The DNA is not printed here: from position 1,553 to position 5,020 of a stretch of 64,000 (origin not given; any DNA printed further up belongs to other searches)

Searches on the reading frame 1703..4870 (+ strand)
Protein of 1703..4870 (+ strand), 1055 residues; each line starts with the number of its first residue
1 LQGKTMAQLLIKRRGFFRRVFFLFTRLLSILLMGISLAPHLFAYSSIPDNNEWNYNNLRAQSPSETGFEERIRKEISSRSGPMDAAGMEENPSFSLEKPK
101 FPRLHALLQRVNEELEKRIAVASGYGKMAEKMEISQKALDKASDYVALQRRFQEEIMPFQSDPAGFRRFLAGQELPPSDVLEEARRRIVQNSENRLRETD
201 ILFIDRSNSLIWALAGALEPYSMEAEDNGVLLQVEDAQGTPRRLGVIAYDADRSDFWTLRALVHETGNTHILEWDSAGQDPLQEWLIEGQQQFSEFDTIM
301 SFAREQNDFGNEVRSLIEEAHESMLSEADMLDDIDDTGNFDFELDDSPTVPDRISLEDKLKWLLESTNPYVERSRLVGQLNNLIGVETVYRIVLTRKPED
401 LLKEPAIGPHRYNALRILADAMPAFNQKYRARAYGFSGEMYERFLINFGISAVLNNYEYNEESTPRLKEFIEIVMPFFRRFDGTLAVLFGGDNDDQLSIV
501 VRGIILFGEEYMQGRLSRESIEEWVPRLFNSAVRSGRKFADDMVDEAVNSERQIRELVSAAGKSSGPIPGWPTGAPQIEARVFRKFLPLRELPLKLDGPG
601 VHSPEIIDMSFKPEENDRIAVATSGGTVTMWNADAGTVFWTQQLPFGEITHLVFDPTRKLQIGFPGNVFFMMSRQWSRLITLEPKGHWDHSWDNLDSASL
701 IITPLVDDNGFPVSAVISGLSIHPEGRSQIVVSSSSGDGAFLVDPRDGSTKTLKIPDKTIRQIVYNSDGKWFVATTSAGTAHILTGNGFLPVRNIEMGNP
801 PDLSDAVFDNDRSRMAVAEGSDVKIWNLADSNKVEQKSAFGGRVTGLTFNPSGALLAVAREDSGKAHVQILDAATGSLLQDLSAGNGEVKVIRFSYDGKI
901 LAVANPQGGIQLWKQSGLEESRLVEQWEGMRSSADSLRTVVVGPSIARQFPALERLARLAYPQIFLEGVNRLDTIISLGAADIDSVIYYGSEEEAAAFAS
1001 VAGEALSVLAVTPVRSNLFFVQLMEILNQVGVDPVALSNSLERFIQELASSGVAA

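Call 49: search_protein_families(library=ncbifam, proteins=[window:1703-4870:+], max_evalue=0.00001)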
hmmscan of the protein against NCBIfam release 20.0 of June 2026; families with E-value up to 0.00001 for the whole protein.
window:1703-4870:+ (1055 aa): 1 family
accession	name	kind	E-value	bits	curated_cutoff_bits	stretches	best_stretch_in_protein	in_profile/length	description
TIGR03866.1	PQQ_ABC_repeats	subfamily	5.3e-06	25.7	287.3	0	830-907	29-103/310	PQQ-dependent catabolism-associated beta-propeller protein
